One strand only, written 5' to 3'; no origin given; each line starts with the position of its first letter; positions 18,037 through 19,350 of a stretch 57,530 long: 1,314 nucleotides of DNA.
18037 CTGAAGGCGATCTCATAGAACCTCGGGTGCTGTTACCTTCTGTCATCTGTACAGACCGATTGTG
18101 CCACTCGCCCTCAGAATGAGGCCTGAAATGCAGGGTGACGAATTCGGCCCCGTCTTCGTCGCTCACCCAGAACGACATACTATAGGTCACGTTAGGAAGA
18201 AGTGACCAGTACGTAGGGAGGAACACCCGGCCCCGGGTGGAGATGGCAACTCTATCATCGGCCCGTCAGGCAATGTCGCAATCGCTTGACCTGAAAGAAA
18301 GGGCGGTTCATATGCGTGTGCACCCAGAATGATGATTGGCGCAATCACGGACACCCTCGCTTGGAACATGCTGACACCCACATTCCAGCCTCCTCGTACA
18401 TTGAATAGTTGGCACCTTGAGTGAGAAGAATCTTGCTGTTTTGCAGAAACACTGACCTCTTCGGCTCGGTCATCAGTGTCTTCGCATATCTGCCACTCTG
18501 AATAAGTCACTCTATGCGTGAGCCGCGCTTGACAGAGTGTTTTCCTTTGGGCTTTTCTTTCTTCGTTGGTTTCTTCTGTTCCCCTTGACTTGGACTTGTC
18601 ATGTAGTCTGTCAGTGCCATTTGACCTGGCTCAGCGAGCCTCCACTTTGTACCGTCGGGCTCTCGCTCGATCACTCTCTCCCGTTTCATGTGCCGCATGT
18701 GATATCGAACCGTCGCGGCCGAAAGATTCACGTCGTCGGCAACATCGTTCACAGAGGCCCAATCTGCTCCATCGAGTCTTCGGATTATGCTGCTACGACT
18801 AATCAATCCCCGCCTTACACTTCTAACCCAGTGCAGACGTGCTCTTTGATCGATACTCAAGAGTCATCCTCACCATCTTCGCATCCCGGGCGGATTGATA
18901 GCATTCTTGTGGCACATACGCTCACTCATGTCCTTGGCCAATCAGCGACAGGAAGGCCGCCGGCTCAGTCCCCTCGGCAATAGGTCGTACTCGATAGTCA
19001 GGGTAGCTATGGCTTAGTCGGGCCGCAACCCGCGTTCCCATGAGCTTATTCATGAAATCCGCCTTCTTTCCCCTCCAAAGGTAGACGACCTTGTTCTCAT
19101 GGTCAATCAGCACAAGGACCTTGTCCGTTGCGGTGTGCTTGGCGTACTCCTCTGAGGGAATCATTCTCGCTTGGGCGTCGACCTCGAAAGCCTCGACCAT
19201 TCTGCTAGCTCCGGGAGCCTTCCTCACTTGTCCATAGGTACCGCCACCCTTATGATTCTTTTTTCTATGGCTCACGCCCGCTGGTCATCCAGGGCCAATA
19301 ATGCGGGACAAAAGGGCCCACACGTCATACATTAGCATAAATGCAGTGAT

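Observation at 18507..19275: Candidate single-domain gelsolin next to a wHTH regulator, an Asgard-type cytoskeletal signature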

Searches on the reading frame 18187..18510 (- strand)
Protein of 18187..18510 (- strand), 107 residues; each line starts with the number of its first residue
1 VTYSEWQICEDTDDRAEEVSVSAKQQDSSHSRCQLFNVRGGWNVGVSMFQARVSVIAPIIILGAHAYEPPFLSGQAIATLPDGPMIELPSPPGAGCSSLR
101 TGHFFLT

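Call 11: search_protein_families(library=pfam, proteins=[window:18187-18510:-], max_evalue=0.001)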
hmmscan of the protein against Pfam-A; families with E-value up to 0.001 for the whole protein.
window:18187-18510:- (107 aa): 0 families

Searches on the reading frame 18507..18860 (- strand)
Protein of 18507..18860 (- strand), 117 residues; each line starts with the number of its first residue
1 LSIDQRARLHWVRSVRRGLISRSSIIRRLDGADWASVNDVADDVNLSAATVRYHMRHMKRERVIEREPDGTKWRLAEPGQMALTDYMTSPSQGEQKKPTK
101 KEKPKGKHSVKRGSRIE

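Call 4: search_protein_families(library=pfam, proteins=[window:18507-18860:-], max_evalue=1)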
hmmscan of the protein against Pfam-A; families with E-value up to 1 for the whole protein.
window:18507-18860:- (117 aa): 13 families
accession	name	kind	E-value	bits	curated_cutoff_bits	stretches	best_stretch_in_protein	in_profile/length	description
PF12840.13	HTH_20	-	2.6e-05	24.6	27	1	22-65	6-49/51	Helix-turn-helix domain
PF13412.12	HTH_24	-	5.1e-05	23.2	21.9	1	35-65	18-48/48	Winged helix-turn-helix DNA-binding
PF00196.25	GerE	-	0.0018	18.3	23.5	1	36-60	19-43/57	Bacterial regulatory proteins, luxR family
PF08461.16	HTH_12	-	0.0022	18.4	21.4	1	43-79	27-62/66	Ribonuclease R winged-helix domain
PF01022.26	HTH_5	-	0.0034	17.7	22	1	22-65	4-46/47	Bacterial regulatory protein, arsR family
PF04703.18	FaeA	-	0.016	16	20.7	1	38-68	19-49/62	FaeA-like protein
PF24266.1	HTH_HVO_0163_N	-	0.017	15.6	31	1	26-72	8-54/70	HVO_0163, N-terminal HTH domain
PF09339.16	HTH_IclR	-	0.019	15.2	22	1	29-68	12-52/52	IclR helix-turn-helix domain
PF13404.12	HTH_AsnC-type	-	0.024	14.9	27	1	35-58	18-41/42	AsnC-type helix-turn-helix domain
PF25213.1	HVO_A0261_N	-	0.041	14.2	35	1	21-86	12-74/86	HVO_A0261 N-terminal domain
PF12802.13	MarR_2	-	0.054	14.1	27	1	31-71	19-57/61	MarR family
PF25212.1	HVO_A0114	-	0.073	13.3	27.6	1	22-72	24-74/84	HVO_A0114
PF02082.26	Rrf2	-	0.18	12.4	30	1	30-67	19-56/132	Iron-dependent Transcriptional regulator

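Call 36: find_homologous_proteins(query=window:18507-18860:-)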
Query window:18507-18860:- (117 aa): 2 proteins with E <= 0.001 among 8 candidates.
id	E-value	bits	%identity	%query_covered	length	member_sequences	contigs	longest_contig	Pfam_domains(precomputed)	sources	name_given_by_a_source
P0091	5.6e-46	173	100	69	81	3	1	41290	-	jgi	-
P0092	2.5e-36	142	70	83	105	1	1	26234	-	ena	-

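Call 46: find_homologous_proteins(query=A2)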
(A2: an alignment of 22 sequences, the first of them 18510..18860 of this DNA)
Query A2 (22 sequences) (117 aa, profile of the alignment): 20 proteins with E <= 0.001 among 1300 candidates.
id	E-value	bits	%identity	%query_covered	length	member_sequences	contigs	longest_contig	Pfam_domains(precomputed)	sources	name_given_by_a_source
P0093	3.5e-37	144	43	74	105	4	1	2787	PF12840.14,PF01022.27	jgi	jgi:DNA-binding transcriptional ArsR family regulator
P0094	4.2e-37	144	43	74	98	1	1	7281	PF01022.27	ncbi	ncbi:MAG: ArsR family transcriptional regulator [Candidatus Thorarchaeota archaeon]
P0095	4.4e-37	144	38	74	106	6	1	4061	-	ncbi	ncbi:MAG: ArsR family transcriptional regulator [Candidatus Thorarchaeota archaeon]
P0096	5.8e-37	143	44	74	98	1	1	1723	PF12840.14,PF01022.27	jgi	jgi:DNA-binding IclR family transcriptional regulator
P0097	8.3e-33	130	53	74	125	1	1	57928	-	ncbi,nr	ncbi:MAG: hypothetical protein C4K47_09080 [Candidatus Thorarchaeota archaeon]|nr:MAG: hypothetical 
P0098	1.8e-32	129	32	74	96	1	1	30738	PF12840.14,PF13412.13,PF01022.27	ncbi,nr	ncbi:MAG: helix-turn-helix domain-containing protein [Candidatus Lokiarchaeota archaeon]|nr:helix-tu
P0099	2.3e-30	122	38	72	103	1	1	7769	-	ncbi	-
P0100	3.0e-30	122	33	79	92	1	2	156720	PF13412.13,PF01022.27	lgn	-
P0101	3.4e-28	115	39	74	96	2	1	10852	PF13412.13,PF01022.27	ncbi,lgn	-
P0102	2.4e-26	109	33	82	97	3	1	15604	PF13412.13,PF01022.27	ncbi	ncbi:MAG: winged helix-turn-helix transcriptional regulator [Candidatus Thorarchaeota archaeon]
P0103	1.6e-25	107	31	86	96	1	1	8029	PF13412.13,PF01022.27,PF09339.17,PF01325.26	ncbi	-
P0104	1.0e-23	101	31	74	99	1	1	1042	PF13412.13,PF01022.27,PF09339.17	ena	-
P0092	2.0e-20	90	70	83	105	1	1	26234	-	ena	-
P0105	4.4e-19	86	27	60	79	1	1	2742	PF12840.14,PF13412.13,PF01022.27,PF09339.17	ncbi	-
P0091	8.8e-15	72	100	69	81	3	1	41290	-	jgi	-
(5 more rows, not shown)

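Call 53: predict_structure(alignment_id=A3)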
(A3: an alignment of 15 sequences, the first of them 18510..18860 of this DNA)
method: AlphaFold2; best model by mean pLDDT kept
length: 117 residues; sequences in the alignment: 15
mean_pLDDT: 79.2   pTM: 0.58
mean pLDDT of the five models: 79.2, 79.0, 78.3, 78.1, 77.8
residues with pLDDT >= 90: 50; 70-90: 32; 50-70: 30; < 50: 5
segments of 3 or more residues with pLDDT < 50: none
pLDDT, mean of each block of 10 residues (from residue 1): 76 84 92 90 94 94 90 85 74 52 55 58
secondary structure, 60 per line:
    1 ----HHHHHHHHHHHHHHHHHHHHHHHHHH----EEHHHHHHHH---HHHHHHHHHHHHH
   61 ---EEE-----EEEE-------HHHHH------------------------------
elements in order: H5-30 H37-44 H48-60 E64-66 E72-75 H83-87

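Call 55: fold_search(model_id=the predicted structure, library=pdb)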
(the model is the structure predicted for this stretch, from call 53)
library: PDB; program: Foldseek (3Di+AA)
matches with E <= 10: 1900; with E <= 0.001: 1
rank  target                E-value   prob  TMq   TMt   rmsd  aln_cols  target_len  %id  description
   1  4kmf_A                6.5e-04  1.00  0.47  0.86   1.4        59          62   19  Crystal structure of Zalpha domain from Carassius auratus PKZ in complex with Z-DNA (released 2013-07-03)
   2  2htj                  1.2e-03  1.00  0.49  0.67   3.0        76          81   16  NMR structure of E.coli PapI (released 2007-01-30)
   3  3o2p_E                2.1e-03  1.00  0.55  0.72   2.3        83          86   11  A Dual E3 Mechanism for Rub1 Ligation to Cdc53: Dcn1(P)-Cdc53(WHB) (released 2010-09-15)
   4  4wcg_A                2.9e-03  1.00  0.46  0.86   0.8        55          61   18  The binding mode of Cyprinid Herpesvirus3 ORF112-Zalpha to Z-DNA (released 2015-11-18)
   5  6cdb_A                3.8e-03  1.00  0.45  0.54   7.0        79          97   22  Crystal Structure of V66L CzrA in the Zn(II)bound state (released 2018-07-11)
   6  7kua                  4.0e-03  1.00  0.48  0.38   6.8        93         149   16  Crystal structure of the MarR family transcriptional regulator from Pseudomonas putida bound to Indole 3 acetic acid (released 2021-12-01)
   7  7kk0                  5.3e-03  1.00  0.48  0.42   9.1        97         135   20  Crystal structure of the MarR family transcriptional regulator from Variovorax paradoxus bound to Catechol (released 2021-12-01)
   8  5y6i_B                6.0e-03  1.00  0.46  0.24   2.1        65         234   15  Crystal structure of Pseudomonas aeruginosa HmgR (released 2018-08-15)
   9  6pcp_A                6.4e-03  1.00  0.45  0.38   7.8       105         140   16  Mechanism for regulation of DNA binding of Bordetella bronchiseptica BpsR by 6-hydroxynicotinic acid (released 2019-11-06)
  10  5f8e_B                6.8e-03  1.00  0.41  0.15   5.8        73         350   14  Rv2258c-SAH (released 2016-06-29)
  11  6cdb_B                7.8e-03  1.00  0.45  0.54   8.4        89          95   20  Crystal Structure of V66L CzrA in the Zn(II)bound state (released 2018-07-11)
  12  4lb5_A                8.9e-03  1.00  0.45  0.89   1.3        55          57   18  Crystal structure of PKZ Zalpha in complex with ds(CG)6 (hexagonal form) (released 2013-09-18)
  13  4ggg_A                8.9e-03  1.00  0.43  0.54   5.3        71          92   24  Crystal structure of V66A/L68V CzrA in the Zn(II)bound state. (released 2013-02-06)
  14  2g7u_C                8.9e-03  1.00  0.41  0.21   2.8        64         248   17  2.3 A structure of putative catechol degradative operon regulator from Rhodococcus sp. RHA1 (released 2006-04-04)
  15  4omz_B                8.9e-03  1.00  0.41  0.49   8.7        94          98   14  Crystal Structure of NolR from Sinorhizobium fredii (released 2014-04-16)
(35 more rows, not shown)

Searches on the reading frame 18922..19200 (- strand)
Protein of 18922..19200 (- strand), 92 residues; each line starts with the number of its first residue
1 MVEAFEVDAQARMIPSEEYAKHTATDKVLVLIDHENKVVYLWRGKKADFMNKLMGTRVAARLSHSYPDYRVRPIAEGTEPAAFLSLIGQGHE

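Call 12: find_related_loci(query=window:18922-19200:-, collection=genome_contigs, flank=6000)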
Query window:18922-19200:- (92 aa) in genome_contigs; peptide patterns used: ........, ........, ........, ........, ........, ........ (x = any residue, [..] = any of these).
157 stretches matched a pattern; 5 encode a relative of the query (tblastn E <= 1e-3); 5 distinct loci.
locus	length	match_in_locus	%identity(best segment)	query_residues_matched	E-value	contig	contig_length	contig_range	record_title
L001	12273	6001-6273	78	1-91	3e-48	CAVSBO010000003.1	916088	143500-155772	MAG: Candidatus Thorarchaeota archaeon isolate MFD04408.bin.2.157 genome assembly, contig: contig_23502, whole genome sh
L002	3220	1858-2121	65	1-88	8e-37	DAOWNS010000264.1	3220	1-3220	MAG TPA_asm: Candidatus Thorarchaeota archaeon isolate CSMAG_3034 CSMAG_3034_k141_3784896_length_3220_cov_29.9682, whole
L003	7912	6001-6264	61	1-88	1e-35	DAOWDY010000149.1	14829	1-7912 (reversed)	MAG TPA_asm: Candidatus Thorarchaeota archaeon isolate CSMAG_1925 CSMAG_1925_k141_999894_length_14829_cov_14.7311, whole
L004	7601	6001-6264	59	1-88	9e-34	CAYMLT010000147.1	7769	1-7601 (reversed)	MAG TPA_asm: uncultured archaeon isolate binchicken_co129_606 genome assembly, contig: NODE_31187_length_7769_cov_3.9001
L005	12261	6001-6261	60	1-87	3e-31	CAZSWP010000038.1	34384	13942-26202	MAG TPA_asm: uncultured archaeon isolate SRP141376_co1_380 genome assembly, contig: NODE_2923_length_34384_cov_4.527601,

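Call 26: predict_structure(alignment_id=A1)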
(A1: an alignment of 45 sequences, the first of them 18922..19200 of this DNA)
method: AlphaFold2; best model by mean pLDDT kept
length: 92 residues; sequences in the alignment: 45
mean_pLDDT: 90.8   pTM: 0.81
mean pLDDT of the five models: 90.8, 86.9, 86.3, 84.8, 84.7
residues with pLDDT >= 90: 72; 70-90: 17; 50-70: 2; < 50: 1
segments of 3 or more residues with pLDDT < 50: none
pLDDT, mean of each block of 10 residues (from residue 1): 91 87 91 94 95 94 94 94 86 48
secondary structure, 60 per line:
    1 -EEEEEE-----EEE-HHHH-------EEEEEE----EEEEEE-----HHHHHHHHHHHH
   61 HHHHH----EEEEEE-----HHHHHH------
elements in order: E2-7 E13-15 H17-20 E28-33 E38-43 H49-65 E70-75 H81-86

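Call 28: fold_search(model_id=the predicted structure, library=pdb)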
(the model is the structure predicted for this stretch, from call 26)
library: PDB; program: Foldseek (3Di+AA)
matches with E <= 10: 1069; with E <= 0.001: 114
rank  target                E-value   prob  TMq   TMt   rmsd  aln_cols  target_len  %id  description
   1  7c2f_B                2.6e-13  1.00  0.88  0.92   1.6        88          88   61  Crystal Structure of the Thorarchaeota ProGel/rabbit actin complex (released 2020-08-05)
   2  5faf                  2.9e-07  1.00  0.80  0.66   3.3        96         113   22  N184K pathological variant of gelsolin domain 2 (orthorhombic form) (released 2016-10-05)
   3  5fae                  7.0e-07  1.00  0.79  0.69   3.1        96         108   22  N184K pathological variant of gelsolin domain 2 (trigonal form) (released 2016-10-05)
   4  4s10_C                9.2e-07  1.00  0.78  0.71   3.1        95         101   21  Gelsolin nanobody shielding mutant plasma gelsolin from furin proteolysis (released 2015-06-03)
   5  1kcq                  1.5e-06  1.00  0.79  0.72   3.3        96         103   22  Human Gelsolin Domain 2 with a Cd2+ bound (released 2002-01-04)
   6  6qw3                  1.6e-06  1.00  0.79  0.68   3.3        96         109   22  Calcium-bound gelsolin domain 2 (released 2019-08-28)
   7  1p8x_B                1.7e-06  1.00  0.81  0.25   2.3        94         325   15  The Calcium-Activated C-terminal half of gelsolin (released 2003-10-14)
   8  2fh4_C                2.1e-06  1.00  0.87  0.26   1.5        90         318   14  C-terminal half of gelsolin soaked in EGTA at pH 8 (released 2006-06-13)
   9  4s10_D                2.9e-06  1.00  0.78  0.71   2.8        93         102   22  Gelsolin nanobody shielding mutant plasma gelsolin from furin proteolysis (released 2015-06-03)
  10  7c2h_G                3.1e-06  1.00  0.80  0.40   2.3        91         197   18  Crystal Structure of the Thorarchaeota 2DGel3/rabbit actin complex (released 2020-08-05)
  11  6jeh_B                3.3e-06  1.00  0.82  0.12   3.1        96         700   20  Crystal structure of calcium free human gelsolin amyloid mutant D187Y (released 2019-06-12)
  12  5a1m                  3.3e-06  1.00  0.73  0.66   3.6        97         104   18  Crystal structure of calcium-bound human adseverin domain A3 (released 2015-09-16)
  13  7whf_C                3.3e-06  1.00  0.73  0.33   3.7        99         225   21  Heimdallarchaeota gelsolin (2DGel) bound to rabbit actin (released 2022-09-21)
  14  5a1k_A                3.8e-06  1.00  0.81  0.24   3.2        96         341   14  Crystal structure of calcium-free human adseverin domains A1-A3 (released 2015-09-16)
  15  2fh4_A                4.1e-06  1.00  0.80  0.26   3.0        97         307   15  C-terminal half of gelsolin soaked in EGTA at pH 8 (released 2006-06-13)
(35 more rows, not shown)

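Call 30: find_related_loci(query=A1, collection=metagenome_contigs, flank=4000)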
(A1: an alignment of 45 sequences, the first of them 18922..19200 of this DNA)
Query A1 (92 aa) in metagenome_contigs; peptide patterns used: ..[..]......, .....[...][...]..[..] (x = any residue, [..] = any of these).
88 stretches matched a pattern; 36 encode a relative of the query (tblastn E <= 1e-3); 36 distinct loci.
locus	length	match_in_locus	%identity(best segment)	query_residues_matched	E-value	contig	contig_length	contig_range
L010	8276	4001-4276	100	1-92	5e-61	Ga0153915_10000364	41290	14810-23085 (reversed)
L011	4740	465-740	95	1-92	9e-58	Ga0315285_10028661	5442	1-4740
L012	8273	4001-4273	75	1-91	2e-46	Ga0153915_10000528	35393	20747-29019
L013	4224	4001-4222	95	1-74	9e-46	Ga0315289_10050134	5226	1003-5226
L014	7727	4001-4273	70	1-91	4e-44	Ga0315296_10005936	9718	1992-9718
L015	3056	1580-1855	66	1-92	1e-40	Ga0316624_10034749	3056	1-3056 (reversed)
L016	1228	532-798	67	1-89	1e-41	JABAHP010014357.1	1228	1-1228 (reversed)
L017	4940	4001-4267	67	1-89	4e-40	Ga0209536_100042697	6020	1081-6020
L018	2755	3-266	68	1-88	7e-40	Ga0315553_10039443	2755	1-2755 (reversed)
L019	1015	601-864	68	1-88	1e-41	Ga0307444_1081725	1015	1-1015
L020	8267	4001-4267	66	1-89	2e-39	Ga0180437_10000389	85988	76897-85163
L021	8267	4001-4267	66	1-89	2e-39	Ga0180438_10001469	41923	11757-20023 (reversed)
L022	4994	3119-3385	66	1-89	1e-38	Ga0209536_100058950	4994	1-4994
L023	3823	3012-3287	64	1-92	5e-38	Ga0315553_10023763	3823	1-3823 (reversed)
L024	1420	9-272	65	1-88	1e-37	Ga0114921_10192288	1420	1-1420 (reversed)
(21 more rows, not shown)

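Call 64: search_protein_representatives(alignment_id=A1)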
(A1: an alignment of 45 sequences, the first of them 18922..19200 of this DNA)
Query: 45 sequences, 92 profile positions. Proteins with E-value up to 0.001 (for the whole library): 216; up to 1e-10: 9; up to 1e-30: 2. The best 150 are listed.
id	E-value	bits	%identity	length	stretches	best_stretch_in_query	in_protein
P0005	1.6e-40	153.1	-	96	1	1-89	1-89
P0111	6.0e-38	144.8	-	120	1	1-88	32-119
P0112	6.9e-15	70.9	-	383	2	19-89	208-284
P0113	9.0e-15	70.6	-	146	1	1-88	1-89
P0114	2.4e-12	62.8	-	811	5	14-90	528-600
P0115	5.6e-12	61.6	-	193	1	5-87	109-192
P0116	1.0e-11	60.8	-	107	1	5-89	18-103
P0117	1.4e-11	60.4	-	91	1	4-88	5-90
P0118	5.5e-11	58.4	-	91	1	1-88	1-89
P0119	1.7e-10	56.8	-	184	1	2-85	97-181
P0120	1.7e-10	56.8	-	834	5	10-90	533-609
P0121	3.4e-10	55.9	-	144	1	1-90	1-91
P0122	3.9e-10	55.7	-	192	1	2-86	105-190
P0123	4.2e-10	55.6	-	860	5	17-87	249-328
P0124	4.8e-10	55.4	-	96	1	1-66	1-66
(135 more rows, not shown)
